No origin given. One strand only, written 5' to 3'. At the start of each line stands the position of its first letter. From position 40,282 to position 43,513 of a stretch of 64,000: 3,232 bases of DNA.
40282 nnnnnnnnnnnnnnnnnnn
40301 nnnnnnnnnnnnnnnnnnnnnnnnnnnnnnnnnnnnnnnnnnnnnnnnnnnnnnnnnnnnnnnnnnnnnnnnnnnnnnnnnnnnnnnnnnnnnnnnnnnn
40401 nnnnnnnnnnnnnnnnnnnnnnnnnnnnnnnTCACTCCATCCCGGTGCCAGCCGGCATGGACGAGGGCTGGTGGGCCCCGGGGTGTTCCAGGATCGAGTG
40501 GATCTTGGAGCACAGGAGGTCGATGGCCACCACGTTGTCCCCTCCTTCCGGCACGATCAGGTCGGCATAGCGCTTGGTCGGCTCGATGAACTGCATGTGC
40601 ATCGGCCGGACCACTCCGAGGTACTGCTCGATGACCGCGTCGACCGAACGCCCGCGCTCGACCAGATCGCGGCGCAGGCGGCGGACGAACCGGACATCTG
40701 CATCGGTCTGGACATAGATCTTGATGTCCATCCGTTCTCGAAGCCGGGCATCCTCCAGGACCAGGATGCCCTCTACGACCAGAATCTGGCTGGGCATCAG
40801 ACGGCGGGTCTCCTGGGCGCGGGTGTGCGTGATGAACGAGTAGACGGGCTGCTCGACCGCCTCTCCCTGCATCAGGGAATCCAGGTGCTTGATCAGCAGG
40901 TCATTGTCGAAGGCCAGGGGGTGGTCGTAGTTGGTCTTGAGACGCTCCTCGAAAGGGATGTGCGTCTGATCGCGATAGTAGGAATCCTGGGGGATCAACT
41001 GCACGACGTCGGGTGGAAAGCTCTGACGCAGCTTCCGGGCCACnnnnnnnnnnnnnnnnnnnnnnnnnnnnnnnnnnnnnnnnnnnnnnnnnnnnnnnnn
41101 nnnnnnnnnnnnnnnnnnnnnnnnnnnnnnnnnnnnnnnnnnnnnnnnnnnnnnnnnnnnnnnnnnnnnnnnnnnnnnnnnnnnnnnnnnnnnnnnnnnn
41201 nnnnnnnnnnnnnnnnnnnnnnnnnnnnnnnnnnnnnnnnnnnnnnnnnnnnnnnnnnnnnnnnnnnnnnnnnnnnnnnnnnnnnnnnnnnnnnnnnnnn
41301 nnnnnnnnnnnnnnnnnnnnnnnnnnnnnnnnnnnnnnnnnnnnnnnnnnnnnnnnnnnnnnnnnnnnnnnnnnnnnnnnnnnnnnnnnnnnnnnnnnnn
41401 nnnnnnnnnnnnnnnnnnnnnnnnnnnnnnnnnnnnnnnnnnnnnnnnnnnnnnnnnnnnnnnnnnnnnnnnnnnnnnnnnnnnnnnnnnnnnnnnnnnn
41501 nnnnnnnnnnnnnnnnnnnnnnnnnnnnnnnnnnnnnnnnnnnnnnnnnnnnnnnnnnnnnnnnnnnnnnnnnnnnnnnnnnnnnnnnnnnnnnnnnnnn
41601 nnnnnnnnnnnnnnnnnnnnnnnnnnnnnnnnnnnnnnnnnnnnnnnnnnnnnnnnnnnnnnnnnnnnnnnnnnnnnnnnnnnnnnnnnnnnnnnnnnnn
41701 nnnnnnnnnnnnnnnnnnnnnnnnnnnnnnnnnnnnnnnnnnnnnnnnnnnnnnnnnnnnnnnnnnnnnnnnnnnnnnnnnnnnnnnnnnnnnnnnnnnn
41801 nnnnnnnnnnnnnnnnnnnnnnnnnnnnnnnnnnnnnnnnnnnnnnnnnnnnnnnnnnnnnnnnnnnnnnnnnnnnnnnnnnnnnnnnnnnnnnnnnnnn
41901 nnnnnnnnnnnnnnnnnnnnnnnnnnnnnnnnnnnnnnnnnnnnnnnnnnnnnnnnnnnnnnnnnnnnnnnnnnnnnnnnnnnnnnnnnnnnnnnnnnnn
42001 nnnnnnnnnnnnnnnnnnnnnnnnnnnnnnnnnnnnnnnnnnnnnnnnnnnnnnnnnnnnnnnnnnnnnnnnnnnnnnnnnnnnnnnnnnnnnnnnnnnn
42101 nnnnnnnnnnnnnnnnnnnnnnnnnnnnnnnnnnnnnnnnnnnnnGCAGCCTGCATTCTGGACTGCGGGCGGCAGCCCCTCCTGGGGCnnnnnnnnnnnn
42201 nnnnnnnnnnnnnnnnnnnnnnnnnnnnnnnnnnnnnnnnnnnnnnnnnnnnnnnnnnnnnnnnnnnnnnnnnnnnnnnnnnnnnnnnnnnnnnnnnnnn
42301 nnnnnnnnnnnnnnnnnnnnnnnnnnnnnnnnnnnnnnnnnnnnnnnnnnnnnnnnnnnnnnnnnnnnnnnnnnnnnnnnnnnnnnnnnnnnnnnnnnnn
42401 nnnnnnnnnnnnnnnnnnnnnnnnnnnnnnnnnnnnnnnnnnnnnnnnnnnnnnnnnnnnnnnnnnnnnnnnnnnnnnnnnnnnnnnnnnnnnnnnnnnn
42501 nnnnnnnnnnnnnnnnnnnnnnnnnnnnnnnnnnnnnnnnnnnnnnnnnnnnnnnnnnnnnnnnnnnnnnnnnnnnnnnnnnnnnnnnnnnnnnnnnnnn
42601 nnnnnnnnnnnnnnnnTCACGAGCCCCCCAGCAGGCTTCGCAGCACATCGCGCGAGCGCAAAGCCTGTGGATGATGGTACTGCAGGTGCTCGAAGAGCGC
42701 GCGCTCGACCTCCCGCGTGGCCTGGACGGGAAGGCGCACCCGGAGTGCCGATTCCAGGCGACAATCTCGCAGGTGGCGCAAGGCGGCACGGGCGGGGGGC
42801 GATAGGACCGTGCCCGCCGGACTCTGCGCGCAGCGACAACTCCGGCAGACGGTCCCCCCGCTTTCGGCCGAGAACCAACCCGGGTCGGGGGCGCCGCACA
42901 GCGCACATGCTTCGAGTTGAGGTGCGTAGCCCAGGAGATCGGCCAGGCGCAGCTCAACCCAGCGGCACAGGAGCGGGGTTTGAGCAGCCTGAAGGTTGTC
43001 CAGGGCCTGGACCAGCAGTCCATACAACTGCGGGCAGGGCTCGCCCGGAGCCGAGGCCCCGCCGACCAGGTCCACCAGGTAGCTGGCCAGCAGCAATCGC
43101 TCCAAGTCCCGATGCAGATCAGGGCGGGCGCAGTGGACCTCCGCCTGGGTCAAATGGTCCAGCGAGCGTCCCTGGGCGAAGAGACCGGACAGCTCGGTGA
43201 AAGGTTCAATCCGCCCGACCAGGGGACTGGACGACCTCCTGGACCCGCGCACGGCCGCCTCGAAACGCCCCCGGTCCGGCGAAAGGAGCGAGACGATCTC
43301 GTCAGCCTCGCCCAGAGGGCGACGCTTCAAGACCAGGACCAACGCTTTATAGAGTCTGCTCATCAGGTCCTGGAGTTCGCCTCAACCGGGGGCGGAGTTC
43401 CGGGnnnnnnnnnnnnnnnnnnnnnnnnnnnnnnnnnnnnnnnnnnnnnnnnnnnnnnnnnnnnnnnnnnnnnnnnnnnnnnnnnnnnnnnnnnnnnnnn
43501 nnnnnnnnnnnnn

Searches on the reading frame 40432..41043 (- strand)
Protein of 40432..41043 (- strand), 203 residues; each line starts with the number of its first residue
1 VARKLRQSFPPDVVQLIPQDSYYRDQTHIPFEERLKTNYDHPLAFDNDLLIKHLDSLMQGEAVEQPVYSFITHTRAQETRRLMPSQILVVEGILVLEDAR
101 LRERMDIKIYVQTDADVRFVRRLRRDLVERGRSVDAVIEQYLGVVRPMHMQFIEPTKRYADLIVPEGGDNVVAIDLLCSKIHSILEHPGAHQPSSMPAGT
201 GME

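Call 16: search_protein_families(library=pfam, proteins=[window:40432-41043:-], max_evalue=0.001)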
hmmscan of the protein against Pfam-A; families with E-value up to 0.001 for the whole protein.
window:40432-41043:- (203 aa): 1 family
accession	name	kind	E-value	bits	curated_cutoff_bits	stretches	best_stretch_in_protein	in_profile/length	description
PF00485.24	PRK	-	4.2e-37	128.3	22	1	36-172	60-195/196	Phosphoribulokinase / Uridine kinase family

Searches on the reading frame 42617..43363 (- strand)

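Call 16: search_protein_families(library=pfam, proteins=[window:42617-43363:-], max_evalue=0.001)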
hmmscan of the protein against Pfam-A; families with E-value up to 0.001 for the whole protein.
window:42617-43363:- (248 aa): 3 families
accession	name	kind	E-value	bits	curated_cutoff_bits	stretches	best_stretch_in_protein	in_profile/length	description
PF02565.21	RecO_C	-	2.9e-30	105.5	22.1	1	84-238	1-156/157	Recombination protein O C terminal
PF11967.14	RecO_N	-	8.1e-17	61.5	27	1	4-76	3-76/80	Recombination protein O N terminal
PF01412.23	ArfGap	-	0.001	19.6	28.7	0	147-179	10-42/117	Putative GTPase activating protein for Arf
